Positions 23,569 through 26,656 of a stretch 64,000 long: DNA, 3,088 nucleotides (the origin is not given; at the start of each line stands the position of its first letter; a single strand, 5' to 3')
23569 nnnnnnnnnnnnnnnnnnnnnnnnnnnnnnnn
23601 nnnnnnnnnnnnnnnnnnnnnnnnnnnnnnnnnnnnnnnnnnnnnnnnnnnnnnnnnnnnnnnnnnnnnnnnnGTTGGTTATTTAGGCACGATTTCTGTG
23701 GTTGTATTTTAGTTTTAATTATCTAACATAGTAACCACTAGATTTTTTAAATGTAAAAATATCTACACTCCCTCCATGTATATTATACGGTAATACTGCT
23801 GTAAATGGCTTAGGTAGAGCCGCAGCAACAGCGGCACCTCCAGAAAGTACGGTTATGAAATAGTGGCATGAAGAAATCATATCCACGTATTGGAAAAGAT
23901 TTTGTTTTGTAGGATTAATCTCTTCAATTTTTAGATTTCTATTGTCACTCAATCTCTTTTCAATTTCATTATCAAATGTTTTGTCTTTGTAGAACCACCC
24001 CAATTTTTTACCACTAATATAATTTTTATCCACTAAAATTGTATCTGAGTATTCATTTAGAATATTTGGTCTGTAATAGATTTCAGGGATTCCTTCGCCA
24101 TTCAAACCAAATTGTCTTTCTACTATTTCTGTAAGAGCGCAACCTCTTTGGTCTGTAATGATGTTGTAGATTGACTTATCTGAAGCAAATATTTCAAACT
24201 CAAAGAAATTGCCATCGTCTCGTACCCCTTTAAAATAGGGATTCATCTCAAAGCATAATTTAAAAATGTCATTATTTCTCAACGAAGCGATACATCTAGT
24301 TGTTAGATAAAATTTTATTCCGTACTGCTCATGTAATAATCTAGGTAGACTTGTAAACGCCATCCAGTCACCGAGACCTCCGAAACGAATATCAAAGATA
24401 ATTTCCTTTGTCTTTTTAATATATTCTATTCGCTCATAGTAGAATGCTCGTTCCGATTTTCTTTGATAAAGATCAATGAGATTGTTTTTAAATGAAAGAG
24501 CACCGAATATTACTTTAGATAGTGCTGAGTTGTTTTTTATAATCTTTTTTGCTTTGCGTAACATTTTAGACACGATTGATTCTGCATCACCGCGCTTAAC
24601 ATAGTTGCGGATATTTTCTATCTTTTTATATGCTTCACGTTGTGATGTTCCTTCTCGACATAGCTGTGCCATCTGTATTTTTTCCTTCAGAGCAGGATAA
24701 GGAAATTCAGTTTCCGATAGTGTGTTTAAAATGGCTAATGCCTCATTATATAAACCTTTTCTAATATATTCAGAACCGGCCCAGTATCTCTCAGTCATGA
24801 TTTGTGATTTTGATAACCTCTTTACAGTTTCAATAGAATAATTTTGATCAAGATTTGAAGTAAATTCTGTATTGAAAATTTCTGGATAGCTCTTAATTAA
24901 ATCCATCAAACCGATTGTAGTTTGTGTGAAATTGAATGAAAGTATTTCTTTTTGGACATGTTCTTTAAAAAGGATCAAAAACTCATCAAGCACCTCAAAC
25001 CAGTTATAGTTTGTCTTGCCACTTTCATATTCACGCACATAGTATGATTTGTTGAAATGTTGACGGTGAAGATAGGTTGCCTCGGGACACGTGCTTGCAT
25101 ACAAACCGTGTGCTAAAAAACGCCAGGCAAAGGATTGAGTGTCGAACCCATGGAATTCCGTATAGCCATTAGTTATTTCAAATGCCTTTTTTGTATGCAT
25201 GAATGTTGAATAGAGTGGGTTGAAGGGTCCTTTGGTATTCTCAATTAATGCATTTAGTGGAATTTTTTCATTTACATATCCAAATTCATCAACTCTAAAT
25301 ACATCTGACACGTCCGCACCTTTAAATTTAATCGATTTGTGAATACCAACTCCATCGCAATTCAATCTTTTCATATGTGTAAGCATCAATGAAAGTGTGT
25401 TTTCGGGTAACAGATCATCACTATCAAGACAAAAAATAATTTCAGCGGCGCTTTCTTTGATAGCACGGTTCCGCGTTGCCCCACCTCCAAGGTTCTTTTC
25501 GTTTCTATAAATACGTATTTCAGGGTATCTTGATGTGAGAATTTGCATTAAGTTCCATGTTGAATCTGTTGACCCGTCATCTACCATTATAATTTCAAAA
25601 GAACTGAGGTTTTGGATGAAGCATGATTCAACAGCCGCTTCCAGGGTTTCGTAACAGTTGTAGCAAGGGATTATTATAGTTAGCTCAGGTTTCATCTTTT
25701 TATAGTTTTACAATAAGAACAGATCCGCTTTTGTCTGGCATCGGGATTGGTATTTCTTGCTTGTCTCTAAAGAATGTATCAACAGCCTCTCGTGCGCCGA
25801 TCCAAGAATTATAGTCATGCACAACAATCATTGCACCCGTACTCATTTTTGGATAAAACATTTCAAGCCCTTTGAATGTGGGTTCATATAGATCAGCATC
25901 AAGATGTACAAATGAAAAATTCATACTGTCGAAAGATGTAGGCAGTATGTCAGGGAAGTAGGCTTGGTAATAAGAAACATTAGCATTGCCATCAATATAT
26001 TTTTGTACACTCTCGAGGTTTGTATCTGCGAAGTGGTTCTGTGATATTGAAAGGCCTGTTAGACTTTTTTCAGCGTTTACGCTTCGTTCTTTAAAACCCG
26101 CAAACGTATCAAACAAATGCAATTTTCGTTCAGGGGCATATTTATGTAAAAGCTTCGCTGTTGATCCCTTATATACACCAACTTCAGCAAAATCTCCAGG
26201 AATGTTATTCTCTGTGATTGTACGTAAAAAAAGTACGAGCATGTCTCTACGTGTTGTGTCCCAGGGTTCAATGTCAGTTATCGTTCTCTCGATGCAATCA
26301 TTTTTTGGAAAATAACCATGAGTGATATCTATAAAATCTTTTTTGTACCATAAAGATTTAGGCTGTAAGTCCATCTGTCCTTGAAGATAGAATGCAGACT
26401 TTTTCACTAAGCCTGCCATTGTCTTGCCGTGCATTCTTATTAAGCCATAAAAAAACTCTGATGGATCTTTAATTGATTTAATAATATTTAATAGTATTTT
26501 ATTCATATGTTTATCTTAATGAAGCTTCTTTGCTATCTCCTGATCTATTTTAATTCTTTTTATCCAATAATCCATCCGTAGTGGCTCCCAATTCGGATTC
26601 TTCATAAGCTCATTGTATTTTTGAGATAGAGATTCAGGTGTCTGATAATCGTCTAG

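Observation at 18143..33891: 16-kb Wzx/Wzy-type surface-glycan cluster predicting a fucosylated, multiply methylated glycan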

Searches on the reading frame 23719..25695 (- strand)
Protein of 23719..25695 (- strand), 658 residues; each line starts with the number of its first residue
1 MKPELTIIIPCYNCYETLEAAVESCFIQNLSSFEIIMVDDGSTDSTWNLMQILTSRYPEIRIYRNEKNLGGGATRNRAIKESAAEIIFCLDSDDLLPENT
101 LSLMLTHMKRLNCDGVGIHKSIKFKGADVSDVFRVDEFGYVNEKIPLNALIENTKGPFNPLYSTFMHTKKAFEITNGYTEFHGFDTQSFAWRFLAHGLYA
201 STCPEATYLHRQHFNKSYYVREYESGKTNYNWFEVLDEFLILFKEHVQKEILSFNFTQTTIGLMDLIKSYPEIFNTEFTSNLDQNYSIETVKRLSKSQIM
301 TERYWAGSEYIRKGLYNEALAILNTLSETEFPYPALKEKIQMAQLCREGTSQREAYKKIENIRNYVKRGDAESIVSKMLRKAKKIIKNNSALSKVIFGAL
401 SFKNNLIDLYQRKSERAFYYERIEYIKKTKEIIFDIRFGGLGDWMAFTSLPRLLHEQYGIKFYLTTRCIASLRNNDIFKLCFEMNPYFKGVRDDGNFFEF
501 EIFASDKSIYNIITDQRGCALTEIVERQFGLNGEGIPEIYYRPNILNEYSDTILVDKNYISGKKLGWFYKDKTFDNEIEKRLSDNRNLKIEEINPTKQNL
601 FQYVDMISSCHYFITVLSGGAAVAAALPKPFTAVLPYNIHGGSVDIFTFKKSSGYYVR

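Call 3: search_protein_families(library=pfam, proteins=[window:23719-25695:-], max_evalue=0.01)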
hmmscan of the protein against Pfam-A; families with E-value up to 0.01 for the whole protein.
window:23719-25695:- (658 aa): 4 families
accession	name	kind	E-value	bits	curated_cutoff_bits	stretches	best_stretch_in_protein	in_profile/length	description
PF00535.33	Glycos_transf_2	-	1.4e-29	103.6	23.3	1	6-117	1-112/168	Glycosyl transferase family 2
PF13641.12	Glyco_tranf_2_3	-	5.3e-11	43.4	27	1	3-123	1-126/230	Glycosyltransferase like family 2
PF10111.15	Glyco_tranf_2_2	-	4e-08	33.5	27.3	1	6-183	1-189/276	Glycosyltransferase like family 2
PF23902.1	AAA_lid_PRS2_C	-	0.0072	16.9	34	0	521-570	23-68/73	PRS2 AAA+ lid C-terminal domain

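Call 17: search_protein_families(library=ncbifam, proteins=[window:23719-25695:-], max_evalue=0.01)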
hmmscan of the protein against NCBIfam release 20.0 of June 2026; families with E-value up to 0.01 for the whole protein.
window:23719-25695:- (658 aa): 22 families
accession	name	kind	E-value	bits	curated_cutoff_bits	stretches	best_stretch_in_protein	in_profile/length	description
TIGR03937.1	PgaC_IcaA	equivalog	1.4e-19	70.4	422.3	1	3-110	45-152/407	poly-beta-1,6-N-acetyl-D-glucosamine synthase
NF047683.1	TeichurnBiosyTuaG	equivalog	1.1e-17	64.5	400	1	2-112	5-115/252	teichuronic acid biosynthesis protein TuaG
NF053739.1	GlytfEpsEBac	equivalog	2.5e-17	62.7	450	1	3-211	1-203/265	glycosyltransferase EpsE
NF041875.1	EPS_EpsD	equivalog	4.8e-17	62.4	370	1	5-109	1-102/325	exopolysaccharide biosynthesis glycosyltransferase EpsD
NF007482.0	PRK10073.1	equivalog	1e-16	60.8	423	1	2-103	5-105/334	glycosyltransferase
NF050050.1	ProtGlycPglI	equivalog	3.4e-14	52.9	500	1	2-109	1-109/306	GalNAc(5)-diNAcBac-PP-undecaprenol beta-1,3-glucosyltransferase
TIGR04017.1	WcaA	equivalog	2.4e-12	47.1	495.75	1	2-113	4-115/279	colanic acid biosynthesis glycosyltransferase WcaA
NF007453.0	PRK10018.1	equivalog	3.1e-12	46.7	382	1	3-113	6-116/280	colanic acid biosynthesis glycosyltransferase WcaA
TIGR03111.1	glyc2_xrt_Gpos1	hypoth_equivalog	3e-11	42.8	363.95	1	3-108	49-156/439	TIGR03111 family XrtG-associated glycosyltransferase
TIGR03965.1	mycofact_glyco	equivalog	1.2e-09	37.5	280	1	3-110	74-181/467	mycofactocin biosynthesis glycosyltransferase MftF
NF038302.1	EPS_HpsE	equivalog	4e-09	35.9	300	1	4-98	2-100/307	hormogonium polysaccharide biosynthesis glycosyltransferase HpsE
TIGR04283.1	glyco_like_mftF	equivalog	1.5e-08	34.5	182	1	5-109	1-98/221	TIGR04283 family arsenosugar biosynthesis glycosyltransferase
NF047588.1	GlcsyltransPgfSStrep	equivalog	1.5e-08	34.3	500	1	5-109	3-111/308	glycosyltransferase PgfS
TIGR04242.1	nodulat_NodC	equivalog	5.2e-08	32.2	550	1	2-110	47-158/395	chitooligosaccharide synthase NodC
NF038299.1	EPS_HpsN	equivalog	7e-08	31.8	425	1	4-104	2-102/317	hormogonium polysaccharide biosynthesis glycosyltransferase HpsN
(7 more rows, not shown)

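Call 47: find_homologous_proteins(query=window:23719-25695:-)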
Query window:23719-25695:- (658 aa): 273 proteins with E <= 0.001 among 8000 candidates; the best 120 are listed.
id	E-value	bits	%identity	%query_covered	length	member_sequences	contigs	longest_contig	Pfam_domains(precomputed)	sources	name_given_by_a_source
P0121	0.0e+0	1512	100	100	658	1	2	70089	PF10111.15,PF13641.13,PF00535.33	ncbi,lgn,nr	ncbi:MAG: glycosyltransferase family 2 protein [Candidatus Pacebacteria bacterium]|nr:glycosyltransf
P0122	2.3e-256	871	57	100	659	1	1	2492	PF10111.15,PF13641.13,PF00535.33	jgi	jgi:glycosyltransferase involved in cell wall biosynthesis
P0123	1.1e-248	845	58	100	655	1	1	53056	PF10111.15,PF13506.14,PF13641.13,PF00535.33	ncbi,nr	ncbi:MAG: glycosyltransferase family 2 protein [Candidatus Taylorbacteria bacterium]|nr:glycosyltran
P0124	6.9e-246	836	55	100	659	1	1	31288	PF10111.15,PF13641.13,PF00535.33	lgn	-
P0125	6.8e-241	819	55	100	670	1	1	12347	PF10111.15,PF13641.13,PF00535.33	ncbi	-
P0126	9.3e-228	776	53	100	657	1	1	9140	PF10111.15,PF13506.14,PF13641.13,PF00535.33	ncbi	-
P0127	1.5e-200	686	49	100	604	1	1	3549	PF10111.15,PF13506.14,PF13641.13,PF00535.33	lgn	-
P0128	2.3e-195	669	53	59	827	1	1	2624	PF10111.15,PF13641.13,PF00535.33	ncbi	ncbi:MAG: hypothetical protein RL687_491, partial [Candidatus Parcubacteria bacterium]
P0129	6.6e-190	651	58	42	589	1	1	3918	PF10111.15,PF13641.13,PF00535.33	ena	-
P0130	2.3e-189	649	56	41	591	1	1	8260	PF10111.15,PF13506.14,PF13641.13,PF00535.33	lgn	-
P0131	2.9e-187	642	46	100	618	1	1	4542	PF10111.15,PF13506.14,PF13641.13,PF00535.33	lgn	-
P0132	6.6e-179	615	46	100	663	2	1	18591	PF13641.13,PF00535.33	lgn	-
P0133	4.9e-178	612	45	100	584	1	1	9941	PF10111.15,PF13506.14,PF13641.13,PF00535.33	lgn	-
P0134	4.9e-176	605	45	100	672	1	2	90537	PF10111.15,PF13641.13,PF00535.33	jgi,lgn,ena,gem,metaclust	metaclust:\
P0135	5.8e-176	605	46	100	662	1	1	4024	PF10111.15,PF13641.13,PF00535.33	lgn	-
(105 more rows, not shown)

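Call 50: search_solved_structures(query=A2, max_evalue=10, show_alignments=0)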
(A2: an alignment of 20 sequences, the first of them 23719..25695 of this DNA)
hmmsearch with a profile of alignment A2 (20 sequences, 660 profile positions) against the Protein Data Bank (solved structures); distinct sequences matched with E-value up to 10: 67 (the best 60 are shown).
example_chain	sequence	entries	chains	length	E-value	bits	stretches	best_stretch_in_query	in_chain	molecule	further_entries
2z87_A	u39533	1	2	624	1.1e-28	103.2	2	4-107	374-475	Chondroitin synthase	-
2z86_A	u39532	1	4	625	1.1e-28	103.2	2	4-107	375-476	Chondroitin synthase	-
5tz8_A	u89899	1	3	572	1.2e-23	86.7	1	5-120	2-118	Glycosyl transferase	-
5tze_C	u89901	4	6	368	2.1e-23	85.8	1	5-120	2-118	Glycosyl transferase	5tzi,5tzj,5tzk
5hea_A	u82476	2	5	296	2.3e-21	79.1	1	5-170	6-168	Putative glycosyltransferase (GalT1)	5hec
3bcv_A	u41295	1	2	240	2.7e-20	75.5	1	4-146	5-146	Putative glycosyltransferase protein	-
6h1j_A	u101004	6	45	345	1.5e-19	73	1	4-118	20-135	Probable ss-1,3-N-acetylglucosaminyltransferase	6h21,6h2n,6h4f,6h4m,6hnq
8vh7_A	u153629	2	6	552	3.3e-19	72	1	3-120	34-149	Heparosan synthase B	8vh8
8viw_A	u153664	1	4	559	3.4e-19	71.9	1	3-120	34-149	Heparosan synthase B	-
8bz4_A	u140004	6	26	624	2.7e-17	65.6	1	3-118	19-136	Glycosyltransferase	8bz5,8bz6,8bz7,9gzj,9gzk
8bz8_A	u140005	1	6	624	2.7e-17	65.6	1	3-118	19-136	Glycosyltransferase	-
6yv7_B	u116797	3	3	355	3.8e-15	58.5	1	3-118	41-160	Glycosyl transferase, family 2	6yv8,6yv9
6yv7_A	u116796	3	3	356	3.8e-15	58.5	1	3-118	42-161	Glycosyl transferase, family 2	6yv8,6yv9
6p61_A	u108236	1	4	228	2.2e-14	56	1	3-118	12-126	Glycosyltransferase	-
3l7i_A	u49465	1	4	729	2.5e-14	55.8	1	4-108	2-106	Teichoic acid biosynthesis protein F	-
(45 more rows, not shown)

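Call 60: predict_structure(alignment_id=A2)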
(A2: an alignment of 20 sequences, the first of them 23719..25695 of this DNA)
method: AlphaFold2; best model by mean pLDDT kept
length: 658 residues; sequences in the alignment: 20
mean_pLDDT: 89.5   pTM: 0.61
mean pLDDT of the five models: 89.5, 89.1, 88.6, 87.7, 86.9
residues with pLDDT >= 90: 431; 70-90: 186; 50-70: 38; < 50: 3
segments of 3 or more residues with pLDDT < 50: 370-372
pLDDT, mean of each block of 10 residues (from residue 1): 92 91 96 96 88 96 91 95 97 95 97 97 85 90 94 83 94 94 93 97 96 62 73 95 95 83 87 91 92 95 97 97 92 93 97 92 70 61 77 80 87 92 96 89 93 97 89 86 95 88 86 78 93 93 94 87 74 93 90 85 95 93 93 86 80 91
secondary structure, 60 per line:
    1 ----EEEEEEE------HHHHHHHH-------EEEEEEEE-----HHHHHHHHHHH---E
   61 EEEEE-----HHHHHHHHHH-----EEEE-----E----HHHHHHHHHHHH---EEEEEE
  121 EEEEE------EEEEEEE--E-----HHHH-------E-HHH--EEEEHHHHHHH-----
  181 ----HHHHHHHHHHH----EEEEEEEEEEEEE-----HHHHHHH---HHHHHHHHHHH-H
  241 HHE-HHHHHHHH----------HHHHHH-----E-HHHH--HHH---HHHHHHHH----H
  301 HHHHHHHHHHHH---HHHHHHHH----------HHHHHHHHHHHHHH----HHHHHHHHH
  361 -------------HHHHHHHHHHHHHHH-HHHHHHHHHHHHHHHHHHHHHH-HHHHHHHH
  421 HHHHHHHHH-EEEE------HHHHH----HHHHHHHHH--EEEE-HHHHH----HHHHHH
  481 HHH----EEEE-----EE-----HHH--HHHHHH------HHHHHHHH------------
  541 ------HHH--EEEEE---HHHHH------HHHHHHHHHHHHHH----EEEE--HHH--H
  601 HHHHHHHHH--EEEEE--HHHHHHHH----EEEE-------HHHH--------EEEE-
elements in order: E5-11 H18-25 E33-40 H46-56 E60-65 H71-80 E86-89 H100-111 E115-125 E132-138 H147-150 E165-168 H169-175 H185-195 E200-212 H218-224 H228-238 H245-252 H263-268 H276-279 H288-295 H300-312 H316-323 H334-347 H352-360 H374-388 H390-411 H413-429 E431-434 H441-445 H450-458 E461-464 H466-470 H475-483 E488-491 H509-514 H521-528 E552-556 H560-564 H571-584 E589-592 H600-609 E612-616 H619-626 E631-634 H642-645 E654-657

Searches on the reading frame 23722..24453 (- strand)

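Call 45: search_protein_families(library=pfam, proteins=[window:23722-24453:-], max_evalue=10)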
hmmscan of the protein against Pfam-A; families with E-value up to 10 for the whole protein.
seq(244 aa): 2 families
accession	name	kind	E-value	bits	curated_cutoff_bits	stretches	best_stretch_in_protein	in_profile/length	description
PF23902.1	AAA_lid_PRS2_C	-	0.0071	16.9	34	1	106-156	22-68/73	PRS2 AAA+ lid C-terminal domain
PF01075.23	Glyco_transf_9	-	0.13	12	22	1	161-219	150-207/247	Glycosyltransferase family 9 (heptosyltransferase)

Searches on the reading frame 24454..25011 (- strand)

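Call 45: search_protein_families(library=pfam, proteins=[window:24454-25011:-], max_evalue=10)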
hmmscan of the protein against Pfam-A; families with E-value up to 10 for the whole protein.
seq(186 aa): 2 families
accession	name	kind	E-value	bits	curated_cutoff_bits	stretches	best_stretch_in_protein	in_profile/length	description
PF22304.1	ASLyase_C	-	0.023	15.2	27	1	111-135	18-42/55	Adenylosuccinate Lyase, C-terminal domain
PF05669.17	Med31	-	0.083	13.3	25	1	75-112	42-79/95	SOH1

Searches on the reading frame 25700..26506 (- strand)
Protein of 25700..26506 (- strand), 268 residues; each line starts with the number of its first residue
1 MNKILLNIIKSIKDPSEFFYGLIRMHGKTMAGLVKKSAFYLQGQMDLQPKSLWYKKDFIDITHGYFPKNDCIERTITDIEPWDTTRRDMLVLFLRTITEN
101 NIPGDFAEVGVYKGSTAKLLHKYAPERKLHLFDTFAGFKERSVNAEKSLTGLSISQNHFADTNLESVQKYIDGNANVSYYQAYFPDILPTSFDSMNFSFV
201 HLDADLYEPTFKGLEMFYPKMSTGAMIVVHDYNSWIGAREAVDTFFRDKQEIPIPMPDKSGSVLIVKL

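Call 3: search_protein_families(library=pfam, proteins=[window:25700-26506:-], max_evalue=0.01)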
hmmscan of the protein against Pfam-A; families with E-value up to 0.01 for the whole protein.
window:25700-26506:- (268 aa): 2 families
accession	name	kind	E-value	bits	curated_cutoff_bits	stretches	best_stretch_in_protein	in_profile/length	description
PF05711.17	TylF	-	5.5e-24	85.3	23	1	87-256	76-252/264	Macrocin-O-methyltransferase (TylF)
PF13578.12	Methyltransf_24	-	3.2e-07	31.6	26.3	1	108-232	2-105/105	Methyltransferase domain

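Call 17: search_protein_families(library=ncbifam, proteins=[window:25700-26506:-], max_evalue=0.01)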
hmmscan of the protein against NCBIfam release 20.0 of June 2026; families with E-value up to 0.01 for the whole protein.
window:25700-26506:- (268 aa): 0 families
